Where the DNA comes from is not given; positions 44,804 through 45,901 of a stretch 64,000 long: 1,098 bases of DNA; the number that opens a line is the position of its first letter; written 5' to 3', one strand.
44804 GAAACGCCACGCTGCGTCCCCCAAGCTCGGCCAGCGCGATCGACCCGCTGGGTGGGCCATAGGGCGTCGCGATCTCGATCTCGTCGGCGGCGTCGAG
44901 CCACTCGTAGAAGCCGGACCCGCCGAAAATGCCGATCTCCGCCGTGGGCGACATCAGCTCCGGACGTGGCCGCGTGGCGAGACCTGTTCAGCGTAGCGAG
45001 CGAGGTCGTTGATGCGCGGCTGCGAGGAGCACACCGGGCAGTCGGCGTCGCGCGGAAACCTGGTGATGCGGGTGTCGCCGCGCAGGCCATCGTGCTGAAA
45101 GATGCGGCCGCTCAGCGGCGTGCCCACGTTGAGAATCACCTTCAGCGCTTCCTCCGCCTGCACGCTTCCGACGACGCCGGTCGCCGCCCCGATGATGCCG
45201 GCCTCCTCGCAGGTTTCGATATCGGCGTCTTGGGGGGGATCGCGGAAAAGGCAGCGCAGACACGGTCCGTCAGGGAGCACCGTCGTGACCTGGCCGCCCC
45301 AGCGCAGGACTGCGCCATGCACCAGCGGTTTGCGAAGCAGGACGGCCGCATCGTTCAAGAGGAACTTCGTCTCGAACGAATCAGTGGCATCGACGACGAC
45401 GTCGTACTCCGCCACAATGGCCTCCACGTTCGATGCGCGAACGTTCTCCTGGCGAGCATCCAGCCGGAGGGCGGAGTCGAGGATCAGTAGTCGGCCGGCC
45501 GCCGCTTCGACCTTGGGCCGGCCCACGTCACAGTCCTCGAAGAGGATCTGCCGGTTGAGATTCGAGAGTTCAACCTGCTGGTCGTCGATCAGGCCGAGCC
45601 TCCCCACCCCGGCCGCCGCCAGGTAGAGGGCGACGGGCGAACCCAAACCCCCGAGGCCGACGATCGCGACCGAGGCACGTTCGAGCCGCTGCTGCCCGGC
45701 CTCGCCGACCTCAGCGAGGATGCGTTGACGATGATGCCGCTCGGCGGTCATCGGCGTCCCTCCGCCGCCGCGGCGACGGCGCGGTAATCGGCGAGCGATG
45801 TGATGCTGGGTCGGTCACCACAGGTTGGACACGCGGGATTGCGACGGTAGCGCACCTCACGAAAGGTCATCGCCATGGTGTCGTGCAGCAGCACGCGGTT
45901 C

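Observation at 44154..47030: Rrf2-regulated operon with two tandem MoeB/ThiF E1-like paralogs and MTAP but no visible sulfur-carrier (ThiS/MoaD/CysO) gene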

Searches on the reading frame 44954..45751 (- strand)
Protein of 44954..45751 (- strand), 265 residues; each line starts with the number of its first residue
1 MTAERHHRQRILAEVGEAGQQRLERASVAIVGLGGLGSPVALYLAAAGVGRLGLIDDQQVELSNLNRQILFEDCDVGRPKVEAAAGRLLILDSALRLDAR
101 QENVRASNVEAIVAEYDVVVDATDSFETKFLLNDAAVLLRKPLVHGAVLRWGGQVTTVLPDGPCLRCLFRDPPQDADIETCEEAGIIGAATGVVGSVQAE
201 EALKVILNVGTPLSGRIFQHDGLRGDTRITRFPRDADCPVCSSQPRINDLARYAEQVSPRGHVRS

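Call 3: search_protein_families(library=pfam, proteins=[window:44954-45751:-], max_evalue=0.01)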
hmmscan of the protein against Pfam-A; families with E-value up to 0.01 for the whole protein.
window:44954-45751:- (265 aa): 1 family
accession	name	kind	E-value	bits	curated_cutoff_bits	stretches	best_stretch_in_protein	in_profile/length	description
PF00899.27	ThiF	-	3.1e-76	256.1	28.1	1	7-240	2-238/238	ThiF family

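Call 4: search_protein_families(library=ncbifam, proteins=[window:44954-45751:-], max_evalue=0.01)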
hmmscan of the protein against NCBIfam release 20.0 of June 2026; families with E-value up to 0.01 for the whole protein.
window:44954-45751:- (265 aa): 23 families
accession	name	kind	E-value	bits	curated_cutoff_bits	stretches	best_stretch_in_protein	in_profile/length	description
NF006444.0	PRK08762.1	equivalog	2.6e-87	293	449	1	3-256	125-382/387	molybdopterin-synthase adenylyltransferase MoeB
NF047750.1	SAMPActivE1UbaA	equivalog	7.3e-77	258.3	450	1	4-249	11-255/270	SAMP-activating enzyme E1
NF004281.0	PRK05690.1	subfamily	1.9e-72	243.5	266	1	3-242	10-249/250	molybdopterin-synthase adenylyltransferase MoeB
TIGR02356.1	adenyl_thiF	equivalog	2.6e-72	242.5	275.25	1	5-206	1-203/203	thiazole biosynthesis adenylyltransferase ThiF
NF005646.0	PRK07411.1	equivalog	3.1e-65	220.8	633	1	4-241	17-255/390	molybdopterin-synthase adenylyltransferase MoeB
NF005902.0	PRK07878.1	equivalog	2.4e-63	214.4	647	1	4-253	21-269/392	adenylyltransferase/sulfurtransferase MoeZ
NF004111.0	PRK05600.1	equivalog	1.4e-59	202.1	437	1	4-237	20-257/371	ThiF family adenylyltransferase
TIGR02355.1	moeB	equivalog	2.3e-58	197.4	376.55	1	5-241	4-240/240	molybdopterin-synthase adenylyltransferase MoeB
NF006204.0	PRK08328.1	equivalog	2.5e-54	184.3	339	1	4-218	8-217/231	hypothetical protein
NF009123.0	PRK12475.1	subfamily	1.9e-46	158.9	510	1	3-246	2-248/338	MoeB/ThiF family adenylyltransferase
NF006395.0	PRK08644.1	equivalog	3.2e-31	108.6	159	1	6-144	11-150/215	sulfur carrier protein ThiS adenylyltransferase ThiF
TIGR02354.1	thiF_fam2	equivalog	1.9e-25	90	152.2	1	11-135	7-130/200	thiamine biosynthesis protein ThiF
NF006077.0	PRK08223.1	equivalog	3.4e-18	65.6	266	1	10-129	13-132/296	hypothetical protein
TIGR01408.1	Ube1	subfamily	3.6e-18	64.7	750.05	1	12-175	406-578/1008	ubiquitin-activating enzyme E1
NF005901.0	PRK07877.1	equivalog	1.1e-17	63.6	476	1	5-144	89-225/722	Rv1355c family protein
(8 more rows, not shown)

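Call 12: find_homologous_proteins(query=window:44954-45751:-, max_evalue=1e-20)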
Query window:44954-45751:- (265 aa): 7970 proteins with E <= 1e-20 among 8000 candidates; the best 120 are listed.
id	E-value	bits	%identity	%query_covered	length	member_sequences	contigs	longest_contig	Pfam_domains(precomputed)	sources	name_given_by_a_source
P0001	1.3e-160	551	95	100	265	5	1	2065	PF00899.28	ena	-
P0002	1.0e-159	548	95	100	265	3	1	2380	PF00899.28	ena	-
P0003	2.0e-156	537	92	100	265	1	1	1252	PF00899.28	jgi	jgi:molybdopterin-synthase adenylyltransferase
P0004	3.0e-156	537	92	99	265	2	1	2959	PF00899.28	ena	-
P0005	8.9e-156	535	92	100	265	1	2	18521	PF00899.28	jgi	jgi:molybdopterin-synthase adenylyltransferase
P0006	3.0e-155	533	92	100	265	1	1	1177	PF00899.28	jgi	-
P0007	4.9e-155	533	92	100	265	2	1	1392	PF00899.28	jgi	jgi:molybdopterin/thiamine biosynthesis adenylyltransferase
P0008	5.8e-155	532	91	99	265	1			PF00899.28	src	-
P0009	4.4e-152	523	90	100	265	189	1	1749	PF00899.28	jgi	jgi:molybdopterin-synthase adenylyltransferase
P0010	9.3e-152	522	91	99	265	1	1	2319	PF00899.28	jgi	jgi:molybdopterin/thiamine biosynthesis adenylyltransferase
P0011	4.7e-151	520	88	100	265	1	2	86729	PF00899.28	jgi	jgi:molybdopterin-synthase adenylyltransferase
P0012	4.8e-151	520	89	99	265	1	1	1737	PF00899.28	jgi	jgi:molybdopterin-synthase adenylyltransferase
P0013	5.7e-151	519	90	99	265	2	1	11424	PF00899.28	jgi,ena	-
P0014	2.0e-150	518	91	99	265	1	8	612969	PF00899.28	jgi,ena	-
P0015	3.6e-150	517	89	99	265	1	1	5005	PF00899.28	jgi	-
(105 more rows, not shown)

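Call 14: search_solved_structures(query=window:44954-45751:-, max_evalue=1e-10, show_alignments=2)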
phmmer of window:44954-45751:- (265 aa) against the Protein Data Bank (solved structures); distinct sequences matched with E-value up to 1e-10: 55.
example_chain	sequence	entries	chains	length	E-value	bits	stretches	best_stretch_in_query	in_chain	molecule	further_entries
1zud_1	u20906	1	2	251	8.9e-49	169.7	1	5-243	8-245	Adenylyltransferase thiF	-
1zfn_A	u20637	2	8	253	9.2e-49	169.6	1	5-243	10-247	Adenylyltransferase thiF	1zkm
1jw9_B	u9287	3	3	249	6.2e-46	160.4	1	5-242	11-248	MOLYBDOPTERIN BIOSYNTHESIS MOEB PROTEIN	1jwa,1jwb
6yub_B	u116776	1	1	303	3e-39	138.5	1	3-208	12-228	Adenylyltransferase and sulfurtransferase uba4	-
6yub_A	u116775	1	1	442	8.5e-39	137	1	3-208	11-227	Adenylyltransferase and sulfurtransferase uba4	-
6z6s_DDD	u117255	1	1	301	1e-37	133.4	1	3-208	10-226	Adenylyltransferase and sulfurtransferase uba4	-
6yuc_D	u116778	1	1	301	1e-37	133.4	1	3-208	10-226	Adenylyltransferase and sulfurtransferase uba4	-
8se9_A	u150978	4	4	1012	5.2e-21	78.7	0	12-160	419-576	Ubiquitin-like modifier-activating enzyme 7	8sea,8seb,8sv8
8oif_A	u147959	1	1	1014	5.2e-21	78.7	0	12-160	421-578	Ubiquitin-like modifier-activating enzyme 7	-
6nya_A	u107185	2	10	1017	1.1e-19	74.3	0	13-176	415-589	Ubiquitin-activating enzyme E1 1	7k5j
3cmm_A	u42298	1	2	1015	1.1e-19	74.3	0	13-176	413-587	Ubiquitin-activating enzyme E1 1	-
5l6h_A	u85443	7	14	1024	1.1e-19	74.3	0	13-176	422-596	Ubiquitin-activating enzyme E1 1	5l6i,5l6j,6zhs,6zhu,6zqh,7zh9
4nnj_A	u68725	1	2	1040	1.2e-19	74.2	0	13-176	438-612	Ubiquitin-activating enzyme E1 1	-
5tr4_A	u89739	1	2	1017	3.4e-19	72.8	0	13-176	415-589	Ubiquitin-activating enzyme E1 1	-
6zht_C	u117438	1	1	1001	1.4e-18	70.8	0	13-176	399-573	Ubiquitin-activating enzyme E1 1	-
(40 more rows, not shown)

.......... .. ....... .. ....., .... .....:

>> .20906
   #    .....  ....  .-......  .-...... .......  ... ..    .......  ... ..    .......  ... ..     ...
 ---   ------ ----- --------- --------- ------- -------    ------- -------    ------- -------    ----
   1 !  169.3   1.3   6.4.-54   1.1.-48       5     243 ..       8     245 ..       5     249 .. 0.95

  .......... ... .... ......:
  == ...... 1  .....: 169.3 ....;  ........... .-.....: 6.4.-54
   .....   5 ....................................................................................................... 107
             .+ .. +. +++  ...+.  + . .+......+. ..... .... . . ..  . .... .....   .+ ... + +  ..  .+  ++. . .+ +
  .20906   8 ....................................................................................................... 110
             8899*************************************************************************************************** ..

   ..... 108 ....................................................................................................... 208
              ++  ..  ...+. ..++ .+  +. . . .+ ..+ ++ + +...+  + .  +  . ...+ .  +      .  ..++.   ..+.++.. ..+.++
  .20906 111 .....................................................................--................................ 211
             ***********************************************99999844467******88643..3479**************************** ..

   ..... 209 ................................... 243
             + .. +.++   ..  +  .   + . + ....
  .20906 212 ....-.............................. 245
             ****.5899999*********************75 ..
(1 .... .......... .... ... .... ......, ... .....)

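Call 24: search_protein_representatives(protein=window:44954-45751:-)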
Query: 265 residues. Proteins with E-value up to 0.001 (for the whole library): 36077; up to 1e-10: 16423; up to 1e-30: 4803. The best 150 are listed.
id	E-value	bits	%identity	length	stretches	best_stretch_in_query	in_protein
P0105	4.4e-132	455.8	78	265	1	1-263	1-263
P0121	3.3e-91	321.8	84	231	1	4-175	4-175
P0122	4.5e-80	285.3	80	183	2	14-148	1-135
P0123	1.3e-71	257.6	50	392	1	4-250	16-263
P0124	3.7e-71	256.2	48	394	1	4-252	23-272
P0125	2.1e-69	250.4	46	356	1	4-253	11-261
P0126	5.6e-68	245.7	48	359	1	5-247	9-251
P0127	2.3e-67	243.7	45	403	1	4-254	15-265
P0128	3.5e-67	243.1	48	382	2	13-249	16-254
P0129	5.3e-67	242.5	51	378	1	5-257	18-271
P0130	6.7e-67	242.2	46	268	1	4-250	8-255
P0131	1.2e-66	241.3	48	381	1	5-250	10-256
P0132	1.5e-66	241.1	46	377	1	4-249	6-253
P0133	2.5e-66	240.3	47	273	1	3-254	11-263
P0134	3.7e-66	239.8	45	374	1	4-259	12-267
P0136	2.3e-65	237.2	49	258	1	3-247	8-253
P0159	1.6e-63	231.1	46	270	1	5-255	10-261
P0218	2.1e-60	220.9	48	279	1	4-245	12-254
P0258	8.8e-59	215.6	51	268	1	5-243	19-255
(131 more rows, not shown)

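Call 28: find_encoding_contigs(protein=P0258, flank=6000, max_places=3)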
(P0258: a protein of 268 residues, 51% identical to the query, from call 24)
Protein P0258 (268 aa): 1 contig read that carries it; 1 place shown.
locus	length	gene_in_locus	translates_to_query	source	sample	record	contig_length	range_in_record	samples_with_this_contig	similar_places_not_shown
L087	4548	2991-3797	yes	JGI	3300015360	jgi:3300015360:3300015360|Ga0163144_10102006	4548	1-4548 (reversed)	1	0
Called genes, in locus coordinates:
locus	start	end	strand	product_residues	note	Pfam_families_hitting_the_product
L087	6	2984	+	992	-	-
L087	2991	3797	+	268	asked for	PF00899:ThiF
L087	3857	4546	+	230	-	?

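Call 29: find_encoding_contigs(protein=P0014, flank=10000, max_places=3)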
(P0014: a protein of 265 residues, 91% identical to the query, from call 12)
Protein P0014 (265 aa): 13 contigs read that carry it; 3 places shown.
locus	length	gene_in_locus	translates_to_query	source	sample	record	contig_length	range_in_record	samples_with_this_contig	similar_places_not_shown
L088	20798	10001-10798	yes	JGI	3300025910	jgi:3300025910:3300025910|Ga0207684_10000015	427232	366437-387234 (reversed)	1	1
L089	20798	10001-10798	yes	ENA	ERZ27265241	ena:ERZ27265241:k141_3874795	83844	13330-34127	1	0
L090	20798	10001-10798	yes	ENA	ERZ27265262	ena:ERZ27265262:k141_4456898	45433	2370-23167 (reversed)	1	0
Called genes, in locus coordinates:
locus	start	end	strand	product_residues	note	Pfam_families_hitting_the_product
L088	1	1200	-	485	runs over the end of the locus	PF03951:Gln-synt_N, PF00120:Gln-synt_C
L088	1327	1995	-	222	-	-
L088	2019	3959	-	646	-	PF00005:ABC_tran, PF02463:SMC_N (faint), PF13476:AAA_23 (faint), PF13555:AAA_29 (faint), PF12848:ABC_tran_Xtn, PF00005:ABC_tran, PF13304:AAA_21 (weak), PF16326:ABC_tran_CTD, +6 more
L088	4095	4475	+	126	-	-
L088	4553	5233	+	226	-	PF02308:MgtC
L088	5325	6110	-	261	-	PF00378:ECH_1, PF16113:ECH_2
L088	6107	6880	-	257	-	PF00378:ECH_1, PF16113:ECH_2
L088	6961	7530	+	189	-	-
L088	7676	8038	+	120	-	PF18902:DUF5658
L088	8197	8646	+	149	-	-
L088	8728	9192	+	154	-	PF02082:Rrf2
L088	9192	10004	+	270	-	PF00899:ThiF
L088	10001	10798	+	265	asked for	PF00899:ThiF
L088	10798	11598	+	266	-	PF01048:PNP_UDP_1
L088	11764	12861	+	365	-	PF01073:3Beta_HSD, PF01370:Epimerase, PF02719:Polysacc_synt_2 (faint), PF13460:NAD_binding_10 (weak), PF16363:GDP_Man_Dehyd, PF07993:NAD_binding_4, PF01370:Epimerase, PF16363:GDP_Man_Dehyd, +1 more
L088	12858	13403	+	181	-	-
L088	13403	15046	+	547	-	PF13231:PMT_2, PF02366:PMT, PF16192:PMT_4TMC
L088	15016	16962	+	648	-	-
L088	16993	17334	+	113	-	PF04020:Phage_holin_4_2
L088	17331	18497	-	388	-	PF04188:Mannosyl_trans2, PF13231:PMT_2 (weak)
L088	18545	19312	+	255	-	PF00459:Inositol_P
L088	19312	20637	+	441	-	PF13439:Glyco_transf_4, PF00534:Glycos_transf_1, PF13692:Glyco_trans_1_4 (weak), PF13524:Glyco_trans_1_2 (weak)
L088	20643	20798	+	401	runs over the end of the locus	PF03065:Glyco_hydro_57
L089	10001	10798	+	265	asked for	PF00899:ThiF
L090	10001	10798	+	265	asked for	PF00899:ThiF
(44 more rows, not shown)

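Call 41: find_encoding_contigs(protein=P0218, flank=5000, max_places=2)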
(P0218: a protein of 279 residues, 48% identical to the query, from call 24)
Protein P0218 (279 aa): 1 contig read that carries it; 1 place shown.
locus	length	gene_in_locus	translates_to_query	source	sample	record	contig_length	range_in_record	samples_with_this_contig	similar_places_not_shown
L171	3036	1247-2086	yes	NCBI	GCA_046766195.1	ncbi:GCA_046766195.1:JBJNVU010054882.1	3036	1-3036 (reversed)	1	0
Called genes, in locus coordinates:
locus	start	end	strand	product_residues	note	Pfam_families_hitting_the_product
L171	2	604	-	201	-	?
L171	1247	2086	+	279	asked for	PF00899:ThiF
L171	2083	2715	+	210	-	PF00293:NUDIX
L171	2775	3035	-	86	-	?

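Call 42: find_encoding_contigs(protein=P0136, flank=5000, max_places=2)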
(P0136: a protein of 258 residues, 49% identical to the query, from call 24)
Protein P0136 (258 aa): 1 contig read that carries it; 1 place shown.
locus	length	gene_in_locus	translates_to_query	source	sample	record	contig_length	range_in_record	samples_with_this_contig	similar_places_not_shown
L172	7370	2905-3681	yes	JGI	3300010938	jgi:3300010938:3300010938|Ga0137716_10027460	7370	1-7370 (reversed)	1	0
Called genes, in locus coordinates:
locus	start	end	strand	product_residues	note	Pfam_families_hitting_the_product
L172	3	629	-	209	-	?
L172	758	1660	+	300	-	PF13174:TPR_6 (faint), PF13512:TPR_18, PF13525:YfiO, PF07719:TPR_2 (faint), PF13428:TPR_14 (faint), PF13432:TPR_16 (weak), PF14559:TPR_19 (faint)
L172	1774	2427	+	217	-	PF03588:Leu_Phe_trans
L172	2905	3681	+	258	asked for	PF00899:ThiF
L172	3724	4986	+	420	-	PF05810:NinF (weak), PF00291:PALP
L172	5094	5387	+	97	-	PF02597:ThiS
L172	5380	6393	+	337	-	PF00291:PALP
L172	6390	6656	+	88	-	PF09383:NIL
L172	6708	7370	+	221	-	?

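Call 43: find_encoding_contigs(protein=P0159, flank=5000, max_places=2)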
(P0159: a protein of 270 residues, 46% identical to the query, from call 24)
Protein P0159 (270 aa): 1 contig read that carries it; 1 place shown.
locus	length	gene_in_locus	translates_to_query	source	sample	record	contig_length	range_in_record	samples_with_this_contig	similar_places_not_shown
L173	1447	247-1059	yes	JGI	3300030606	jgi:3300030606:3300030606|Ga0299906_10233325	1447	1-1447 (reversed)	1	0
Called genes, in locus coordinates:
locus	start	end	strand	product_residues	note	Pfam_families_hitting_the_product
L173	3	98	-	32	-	?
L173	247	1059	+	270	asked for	PF00899:ThiF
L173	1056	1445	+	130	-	?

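Call 60: search_protein_families(library=padloc, proteins=[window:44954-45751:-], max_evalue=0.001)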
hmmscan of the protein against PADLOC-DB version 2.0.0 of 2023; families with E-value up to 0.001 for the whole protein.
window:44954-45751:- (265 aa): 30 families (the best 25 are shown)
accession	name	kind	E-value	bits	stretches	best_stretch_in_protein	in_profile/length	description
PDLC00844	E1-E2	-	4.1e-21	73.2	1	20-153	271-405/489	E1-E2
PDLC00855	E1-E2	-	2.3e-19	67.9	1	19-150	296-433/579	E1-E2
PDLC00836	E1-E2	-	1e-17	62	1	18-142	334-460/602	E1-E2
PDLC00829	E1-E2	-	9.3e-17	59.2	1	21-168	167-319/426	E1-E2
PDLC00837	E1-E2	-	1.8e-16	58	1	3-178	305-489/593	E1-E2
PDLC00847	E1-E2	-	2e-16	57.5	1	21-152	282-413/523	E1-E2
PDLC00857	E1-E2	-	4.8e-15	53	1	23-137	344-455/589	E1-E2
PDLC00832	E1-E2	-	1.2e-14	51.4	1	9-127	322-441/588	E1-E2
PDLC00828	E1-E2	-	1.6e-14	52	1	21-167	171-322/431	E1-E2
PDLC00856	E1-E2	-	2.8e-14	50.5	1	24-146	321-445/573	E1-E2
PDLC00848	E1-E2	-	3.3e-13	46.8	1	20-125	369-475/607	E1-E2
PDLC00842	E1-E2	-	3.4e-13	47.1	1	18-168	298-455/549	E1-E2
PDLC00851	E1-E2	-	5.6e-13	46.6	1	8-93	223-307/491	E1-E2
PDLC00843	E1-E2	-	1.9e-12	44.5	1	10-136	305-428/575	E1-E2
PDLC00850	E1-E2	-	9.5e-12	42.1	1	8-134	299-424/566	E1-E2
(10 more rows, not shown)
